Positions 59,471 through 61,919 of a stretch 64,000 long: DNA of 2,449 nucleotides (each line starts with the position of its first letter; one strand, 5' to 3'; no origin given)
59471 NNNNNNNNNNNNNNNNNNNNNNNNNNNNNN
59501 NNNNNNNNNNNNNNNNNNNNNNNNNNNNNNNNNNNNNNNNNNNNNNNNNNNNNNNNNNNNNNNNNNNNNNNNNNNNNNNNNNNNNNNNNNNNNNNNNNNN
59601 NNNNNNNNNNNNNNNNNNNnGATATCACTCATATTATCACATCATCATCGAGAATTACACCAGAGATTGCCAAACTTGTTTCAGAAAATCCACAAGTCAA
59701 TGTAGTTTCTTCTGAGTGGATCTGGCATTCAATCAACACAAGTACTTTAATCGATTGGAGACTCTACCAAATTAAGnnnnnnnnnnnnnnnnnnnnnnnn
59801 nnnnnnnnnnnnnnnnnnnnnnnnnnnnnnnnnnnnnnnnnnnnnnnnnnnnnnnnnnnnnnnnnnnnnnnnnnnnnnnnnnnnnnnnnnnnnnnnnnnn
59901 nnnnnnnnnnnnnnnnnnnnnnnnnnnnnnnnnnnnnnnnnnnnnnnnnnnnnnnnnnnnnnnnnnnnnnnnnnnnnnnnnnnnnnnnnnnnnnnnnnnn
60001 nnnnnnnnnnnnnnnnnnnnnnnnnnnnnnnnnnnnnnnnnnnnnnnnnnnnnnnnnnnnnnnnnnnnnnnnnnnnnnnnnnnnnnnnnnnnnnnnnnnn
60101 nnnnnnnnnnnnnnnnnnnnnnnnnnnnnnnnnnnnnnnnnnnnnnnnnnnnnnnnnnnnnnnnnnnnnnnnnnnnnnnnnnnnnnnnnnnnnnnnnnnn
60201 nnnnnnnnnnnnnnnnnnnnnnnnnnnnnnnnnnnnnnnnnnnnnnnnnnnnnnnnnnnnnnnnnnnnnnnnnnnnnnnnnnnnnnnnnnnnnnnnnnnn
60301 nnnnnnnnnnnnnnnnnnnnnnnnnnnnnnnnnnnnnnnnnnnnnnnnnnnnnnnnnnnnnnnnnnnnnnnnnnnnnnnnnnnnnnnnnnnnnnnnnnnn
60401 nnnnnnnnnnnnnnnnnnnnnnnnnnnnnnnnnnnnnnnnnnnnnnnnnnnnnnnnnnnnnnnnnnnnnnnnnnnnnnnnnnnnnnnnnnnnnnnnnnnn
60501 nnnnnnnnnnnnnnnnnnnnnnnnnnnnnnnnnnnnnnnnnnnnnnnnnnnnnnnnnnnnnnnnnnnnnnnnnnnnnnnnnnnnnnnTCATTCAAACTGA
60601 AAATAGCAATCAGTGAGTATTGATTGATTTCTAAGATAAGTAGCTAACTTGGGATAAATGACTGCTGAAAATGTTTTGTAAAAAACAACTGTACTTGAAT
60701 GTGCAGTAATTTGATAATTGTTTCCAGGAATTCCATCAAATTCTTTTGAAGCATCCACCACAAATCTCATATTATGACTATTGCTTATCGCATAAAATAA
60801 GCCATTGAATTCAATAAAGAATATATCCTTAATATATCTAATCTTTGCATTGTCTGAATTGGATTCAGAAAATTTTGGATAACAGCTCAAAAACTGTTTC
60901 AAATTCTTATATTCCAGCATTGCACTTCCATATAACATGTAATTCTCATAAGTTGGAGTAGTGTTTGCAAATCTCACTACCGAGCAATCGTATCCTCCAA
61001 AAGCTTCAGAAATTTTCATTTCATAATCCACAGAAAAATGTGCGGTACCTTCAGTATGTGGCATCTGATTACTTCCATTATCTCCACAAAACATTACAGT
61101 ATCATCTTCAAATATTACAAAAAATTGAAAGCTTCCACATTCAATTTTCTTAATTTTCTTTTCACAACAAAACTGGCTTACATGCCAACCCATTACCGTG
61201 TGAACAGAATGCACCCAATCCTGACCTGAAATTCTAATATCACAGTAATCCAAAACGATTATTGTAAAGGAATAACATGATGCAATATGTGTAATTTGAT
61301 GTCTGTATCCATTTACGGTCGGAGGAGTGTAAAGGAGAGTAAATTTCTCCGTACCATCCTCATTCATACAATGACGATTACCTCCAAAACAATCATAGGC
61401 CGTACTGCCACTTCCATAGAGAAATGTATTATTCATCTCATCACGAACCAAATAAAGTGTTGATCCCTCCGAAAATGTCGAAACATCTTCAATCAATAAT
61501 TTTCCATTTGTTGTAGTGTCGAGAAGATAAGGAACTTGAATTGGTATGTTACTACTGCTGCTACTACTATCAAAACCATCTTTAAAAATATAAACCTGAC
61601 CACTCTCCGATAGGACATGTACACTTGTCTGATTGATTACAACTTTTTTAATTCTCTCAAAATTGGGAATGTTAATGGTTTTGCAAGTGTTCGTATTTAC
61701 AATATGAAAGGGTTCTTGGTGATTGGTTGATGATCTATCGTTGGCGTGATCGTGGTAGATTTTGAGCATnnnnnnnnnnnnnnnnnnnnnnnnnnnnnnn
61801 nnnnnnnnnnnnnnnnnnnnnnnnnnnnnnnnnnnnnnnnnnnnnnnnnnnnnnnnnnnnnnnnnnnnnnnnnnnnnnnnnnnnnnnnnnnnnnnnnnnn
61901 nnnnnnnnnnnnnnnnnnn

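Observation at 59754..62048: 26-bp near-identical repeat: the coding 3' end of one gene recurs in the promoter of another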

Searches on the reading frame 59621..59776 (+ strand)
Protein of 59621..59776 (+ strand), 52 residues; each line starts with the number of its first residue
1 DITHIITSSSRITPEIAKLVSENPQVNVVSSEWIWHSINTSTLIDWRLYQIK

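Call 5: search_protein_families(library=pfam, proteins=[window:59621-59776:+], max_evalue=1)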
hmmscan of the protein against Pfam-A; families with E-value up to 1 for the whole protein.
window:59621-59776:+ (52 aa): 4 families
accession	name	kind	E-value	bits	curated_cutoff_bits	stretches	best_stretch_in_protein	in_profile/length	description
PF16759.12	LIG3_BRCT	-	1.3e-07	32.3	27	1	1-40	42-77/78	DNA ligase 3 BRCT domain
PF16589.12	BRCT_2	-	0.0035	18.1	27.3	1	3-49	42-85/86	BRCT domain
PF18428.7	BRCT_3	-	0.012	16.1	26.1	1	3-45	50-90/102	BRCA1 C Terminus (BRCT) domain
PF00533.33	BRCT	-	0.16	12.6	21.3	1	2-38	43-78/78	BRCA1 C Terminus (BRCT) domain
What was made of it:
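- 59620..59779 (+): 3' end (last 52 codons plus TAA) of an ATP-dependent DNA ligase gene: the second C-terminal BRCT domain. The rest of the gene lies in the N run. Pfam LIG3_BRCT 1.3e-7 and BRCT_2 to profile position 85/86 (call 5).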

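Call 17: find_homologous_proteins(query=window:59621-59776:+, max_evalue=10)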
Query window:59621-59776:+: no candidate shares three 5-residue words with the query. No homologue found.
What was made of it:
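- Tried and rejected: A word-indexed protein search with the 52-aa BRCT fragment found nothing (call 17).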

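Call 32: search_protein_representatives(protein=window:59621-59776:+)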
Query: 52 residues. Proteins with E-value up to 0.001 (for the whole library): 5; up to 1e-10: 1; up to 1e-30: 0. The best 5 are listed.
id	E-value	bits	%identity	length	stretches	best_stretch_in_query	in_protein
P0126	2.6e-24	98.8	100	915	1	1-52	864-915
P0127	1.5e-09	53.0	56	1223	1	2-51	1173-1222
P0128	9.1e-09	50.6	44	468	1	1-52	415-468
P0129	4.4e-05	39.1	45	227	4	28-43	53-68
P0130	1.6e-04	37.4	31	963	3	21-51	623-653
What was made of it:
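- Tried and rejected: The exhaustive HMMER search rescued it (call 32).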

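Call 34: find_encoding_contigs(protein=P0127, flank=10000, max_places=4)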
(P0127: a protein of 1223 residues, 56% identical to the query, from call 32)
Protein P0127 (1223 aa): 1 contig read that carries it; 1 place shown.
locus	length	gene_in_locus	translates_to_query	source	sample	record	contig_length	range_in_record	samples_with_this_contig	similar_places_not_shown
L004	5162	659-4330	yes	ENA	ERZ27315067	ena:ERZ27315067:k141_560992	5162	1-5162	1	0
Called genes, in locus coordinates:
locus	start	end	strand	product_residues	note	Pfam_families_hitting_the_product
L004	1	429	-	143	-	?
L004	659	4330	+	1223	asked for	PF04675:DNA_ligase_A_N, PF01068:DNA_ligase_A_M, PF04679:DNA_ligase_A_C, PF00533:BRCT (weak), PF16589:BRCT_2, PF00533:BRCT (weak), PF16589:BRCT_2, PF16759:LIG3_BRCT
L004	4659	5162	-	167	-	?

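Call 35: find_encoding_contigs(protein=P0128, flank=10000, max_places=4)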
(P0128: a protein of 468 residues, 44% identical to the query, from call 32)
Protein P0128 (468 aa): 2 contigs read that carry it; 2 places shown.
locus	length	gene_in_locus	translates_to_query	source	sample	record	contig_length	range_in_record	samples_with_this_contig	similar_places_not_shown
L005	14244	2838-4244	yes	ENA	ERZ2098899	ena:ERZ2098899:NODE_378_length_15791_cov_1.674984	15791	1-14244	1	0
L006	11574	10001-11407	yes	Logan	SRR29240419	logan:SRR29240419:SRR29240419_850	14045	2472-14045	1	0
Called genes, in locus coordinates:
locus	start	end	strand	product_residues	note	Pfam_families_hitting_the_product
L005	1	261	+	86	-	?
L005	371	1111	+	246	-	PF01068:DNA_ligase_A_M (weak)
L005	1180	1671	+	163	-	PF01068:DNA_ligase_A_M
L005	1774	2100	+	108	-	PF04679:DNA_ligase_A_C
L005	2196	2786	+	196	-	-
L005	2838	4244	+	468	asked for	PF00533:BRCT (weak), PF12738:PTCB-BRCT (faint), PF16589:BRCT_2, PF00533:BRCT (weak), PF16589:BRCT_2, PF16759:LIG3_BRCT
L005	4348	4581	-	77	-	PF00240:ubiquitin, PF11976:Rad60-SLD, PF14560:Ubiquitin_2 (faint)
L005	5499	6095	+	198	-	-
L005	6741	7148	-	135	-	-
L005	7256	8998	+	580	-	PF00168:C2 (faint)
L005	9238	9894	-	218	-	PF13833:EF-hand_8 (faint), PF23564:EF-hand_FSTL1 (faint), PF00036:EF-hand_1 (faint), PF13202:EF-hand_5 (faint), PF13405:EF-hand_6 (faint), PF13499:EF-hand_7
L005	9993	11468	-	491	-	-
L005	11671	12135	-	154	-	PF04500:FLYWCH (faint)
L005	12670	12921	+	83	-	-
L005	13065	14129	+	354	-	PF00650:CRAL_TRIO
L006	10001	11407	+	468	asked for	PF00533:BRCT (weak), PF12738:PTCB-BRCT (faint), PF16589:BRCT_2, PF00533:BRCT (weak), PF16589:BRCT_2, PF16759:LIG3_BRCT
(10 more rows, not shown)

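Call 63: list_cluster_members(proteins=[P0126, window:59855-60322:-, P0123])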
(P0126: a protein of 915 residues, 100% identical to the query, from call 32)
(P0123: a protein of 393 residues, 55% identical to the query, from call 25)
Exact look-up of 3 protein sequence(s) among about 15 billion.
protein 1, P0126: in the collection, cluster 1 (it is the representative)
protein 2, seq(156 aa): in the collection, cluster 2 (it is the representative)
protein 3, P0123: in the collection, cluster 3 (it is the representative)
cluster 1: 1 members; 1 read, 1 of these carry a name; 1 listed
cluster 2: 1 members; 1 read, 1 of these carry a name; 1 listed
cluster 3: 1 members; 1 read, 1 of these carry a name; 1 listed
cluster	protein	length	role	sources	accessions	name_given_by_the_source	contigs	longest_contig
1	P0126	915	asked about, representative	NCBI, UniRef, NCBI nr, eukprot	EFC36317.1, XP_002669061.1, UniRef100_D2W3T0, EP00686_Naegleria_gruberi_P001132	ATP dependent DNA ligase [Naegleria gruberi] | DNA ligase n=1 Tax=Naegleria gruberi TaxID=5762 RepID=D2W3T0_NAEGR | XP_002669061.1 ATP dependent DNA ligase [Naegleria gruberi strain NEG-M]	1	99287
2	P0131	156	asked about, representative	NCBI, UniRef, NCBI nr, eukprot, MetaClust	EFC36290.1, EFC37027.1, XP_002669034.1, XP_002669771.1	predicted protein [Naegleria gruberi] | Predicted protein n=1 Tax=Naegleria gruberi TaxID=5762 RepID=D2W1U3_NAEGR | uncharacterized protein NAEGRDRAFT_76053 [Naegleria gruberi]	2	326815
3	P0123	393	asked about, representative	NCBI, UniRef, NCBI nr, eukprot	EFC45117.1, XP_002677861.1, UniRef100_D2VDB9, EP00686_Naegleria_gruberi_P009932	predicted protein [Naegleria gruberi] | Predicted protein n=1 Tax=Naegleria gruberi TaxID=5762 RepID=D2VDB9_NAEGR | uncharacterized protein NAEGRDRAFT_66789 [Naegleria gruberi]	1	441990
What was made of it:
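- On Target-site duplication of an insertion: Both assembly copies carry ligase-Erf4-RCC1 (call 63).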

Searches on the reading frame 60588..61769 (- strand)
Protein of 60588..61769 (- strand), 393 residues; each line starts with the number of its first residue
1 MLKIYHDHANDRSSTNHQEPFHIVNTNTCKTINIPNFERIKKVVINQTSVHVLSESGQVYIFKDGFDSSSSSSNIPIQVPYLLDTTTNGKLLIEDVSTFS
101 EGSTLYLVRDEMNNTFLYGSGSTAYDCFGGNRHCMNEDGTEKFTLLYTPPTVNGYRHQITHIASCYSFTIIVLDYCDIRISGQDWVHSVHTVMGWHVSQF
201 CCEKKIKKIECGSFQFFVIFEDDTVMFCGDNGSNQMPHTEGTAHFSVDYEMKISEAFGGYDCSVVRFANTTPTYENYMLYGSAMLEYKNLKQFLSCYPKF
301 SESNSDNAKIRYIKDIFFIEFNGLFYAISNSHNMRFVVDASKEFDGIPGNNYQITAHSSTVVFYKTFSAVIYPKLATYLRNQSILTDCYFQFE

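Call 5: search_protein_families(library=pfam, proteins=[window:60588-61769:-], max_evalue=1)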
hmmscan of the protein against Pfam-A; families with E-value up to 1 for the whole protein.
window:60588-61769:- (393 aa): 3 families
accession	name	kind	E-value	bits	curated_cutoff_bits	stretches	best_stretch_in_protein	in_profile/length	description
PF25390.1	WD40_RLD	-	1.2e-07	31.8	150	2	200-245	194-236/363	RCC1-like domain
PF13540.12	RCC1_2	-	0.03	14.6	22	1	206-235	1-30/30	Regulator of chromosome condensation (RCC1) repeat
PF17604.7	DUF5500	-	0.23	12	27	0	146-181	24-59/98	Family of unknown function (DUF5500)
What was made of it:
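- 60588..61769 (-): RCC1-like-repeat gene, 393 aa, no intron. It belongs to a small family seen only in N. gruberi. Pfam WD40_RLD/RCC1_2, weak (call 5).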

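Call 6: find_encoding_contigs(protein=window:60588-61769:-, flank=10000, max_places=10)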
Protein window:60588-61769:- (393 aa): no gene with exactly this product is on record in the collection.

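Call 25: find_homologous_proteins(query=window:60588-61769:-)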
Query window:60588-61769:- (393 aa): 3 proteins with E <= 0.001 among 1224 candidates.
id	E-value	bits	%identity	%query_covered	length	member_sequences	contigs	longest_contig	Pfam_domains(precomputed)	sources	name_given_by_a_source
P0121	8.5e-270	912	100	100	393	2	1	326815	PF25390.2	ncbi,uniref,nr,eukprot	ncbi:predicted protein [Naegleria gruberi]|uniref:Predicted protein n=1 Tax=Naegleria gruberi TaxID=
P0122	6.3e-217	738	84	100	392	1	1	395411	PF25390.2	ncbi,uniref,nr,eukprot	ncbi:predicted protein [Naegleria gruberi]|uniref:Predicted protein n=1 Tax=Naegleria gruberi TaxID=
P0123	2.8e-118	413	55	100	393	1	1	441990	PF25390.2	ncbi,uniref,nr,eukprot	ncbi:predicted protein [Naegleria gruberi]|uniref:Predicted protein n=1 Tax=Naegleria gruberi TaxID=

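Call 26: find_encoding_contigs(protein=P0122, flank=10000, max_places=6)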
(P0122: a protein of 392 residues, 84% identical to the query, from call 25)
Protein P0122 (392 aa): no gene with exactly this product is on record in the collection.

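Call 27: find_encoding_contigs(protein=P0123, flank=10000, max_places=6)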
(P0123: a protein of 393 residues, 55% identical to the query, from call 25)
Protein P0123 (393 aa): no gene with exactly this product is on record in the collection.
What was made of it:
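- On Target-site duplication of an insertion: Their DNA and neighbours could not be fetched (calls 26, 27).
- Whether the Erf4-like and RCC1-like genes moved as one unit is unknown, because the paralogous loci could not be fetched (calls 26, 27).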

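Call 29: list_cluster_members(proteins=[P0121, P0122, P0002, P0001])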
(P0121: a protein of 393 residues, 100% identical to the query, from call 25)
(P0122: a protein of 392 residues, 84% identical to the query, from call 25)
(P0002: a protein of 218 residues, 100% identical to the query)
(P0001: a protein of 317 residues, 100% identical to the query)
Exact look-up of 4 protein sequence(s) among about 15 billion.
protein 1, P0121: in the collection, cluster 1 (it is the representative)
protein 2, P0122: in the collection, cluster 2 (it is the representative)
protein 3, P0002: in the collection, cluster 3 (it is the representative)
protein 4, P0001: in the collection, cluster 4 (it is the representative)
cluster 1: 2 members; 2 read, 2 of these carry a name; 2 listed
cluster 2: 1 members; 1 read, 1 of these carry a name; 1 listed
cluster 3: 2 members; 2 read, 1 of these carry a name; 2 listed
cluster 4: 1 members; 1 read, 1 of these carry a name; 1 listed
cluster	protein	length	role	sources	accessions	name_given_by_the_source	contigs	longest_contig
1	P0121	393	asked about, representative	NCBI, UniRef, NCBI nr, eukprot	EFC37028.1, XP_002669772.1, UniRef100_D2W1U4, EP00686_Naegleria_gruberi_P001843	predicted protein [Naegleria gruberi] | Predicted protein n=1 Tax=Naegleria gruberi TaxID=5762 RepID=D2W1U4_NAEGR | uncharacterized protein NAEGRDRAFT_75381 [Naegleria gruberi]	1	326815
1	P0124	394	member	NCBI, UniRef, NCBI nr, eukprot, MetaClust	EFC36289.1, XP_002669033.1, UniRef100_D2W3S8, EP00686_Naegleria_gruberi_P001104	predicted protein [Naegleria gruberi] | Predicted protein n=1 Tax=Naegleria gruberi TaxID=5762 RepID=D2W3S8_NAEGR | uncharacterized protein NAEGRDRAFT_76052 [Naegleria gruberi]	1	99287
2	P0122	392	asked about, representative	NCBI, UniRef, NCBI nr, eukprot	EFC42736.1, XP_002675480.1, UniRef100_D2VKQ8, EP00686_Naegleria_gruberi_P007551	predicted protein [Naegleria gruberi] | Predicted protein n=1 Tax=Naegleria gruberi TaxID=5762 RepID=D2VKQ8_NAEGR | uncharacterized protein NAEGRDRAFT_69480 [Naegleria gruberi]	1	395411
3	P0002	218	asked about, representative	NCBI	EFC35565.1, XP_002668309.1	predicted protein, partial [Naegleria gruberi]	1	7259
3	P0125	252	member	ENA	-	-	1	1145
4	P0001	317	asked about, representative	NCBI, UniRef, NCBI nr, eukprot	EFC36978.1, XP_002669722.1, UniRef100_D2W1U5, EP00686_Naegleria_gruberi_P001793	predicted protein [Naegleria gruberi] | Predicted protein n=1 Tax=Naegleria gruberi TaxID=5762 RepID=D2W1U5_NAEGR | uncharacterized protein NAEGRDRAFT_54059 [Naegleria gruberi]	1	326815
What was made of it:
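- The assembly holds the ligase-Erf4-RCC1 trio twice, on the 326,815-bp and 99,287-bp scaffolds (calls 29, 63).
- Tried and rejected: Rejected: it sits with an identical Erf4-like gene and the ligase on one 99-kb scaffold, so it is an allelic or redundant copy of this same locus (calls 29, 63).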

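Call 56: find_related_loci(query=A1, collection=viral_contigs, flank=5000)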
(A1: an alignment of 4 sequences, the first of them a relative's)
Query A1 (393 aa) in viral_contigs; peptide patterns used: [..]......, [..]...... (x = any residue, [..] = any of these).
280 stretches matched a pattern, but none encodes a relative of the query by tblastn (E <= 1e-3).

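Call 58: search_solved_structures(query=A1, max_evalue=0.01)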
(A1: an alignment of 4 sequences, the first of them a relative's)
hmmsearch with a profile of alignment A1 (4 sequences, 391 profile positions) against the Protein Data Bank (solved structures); distinct sequences matched with E-value up to 0.01: 0.

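Call 60: find_encoding_contigs(protein=P0125, flank=10000, max_places=6)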
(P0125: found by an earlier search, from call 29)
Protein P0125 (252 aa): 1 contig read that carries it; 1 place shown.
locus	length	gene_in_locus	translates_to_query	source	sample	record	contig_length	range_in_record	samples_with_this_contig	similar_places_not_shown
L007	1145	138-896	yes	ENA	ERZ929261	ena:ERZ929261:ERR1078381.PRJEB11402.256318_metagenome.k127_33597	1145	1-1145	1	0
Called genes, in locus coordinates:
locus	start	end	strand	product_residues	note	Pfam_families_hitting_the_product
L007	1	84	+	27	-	?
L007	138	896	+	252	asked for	-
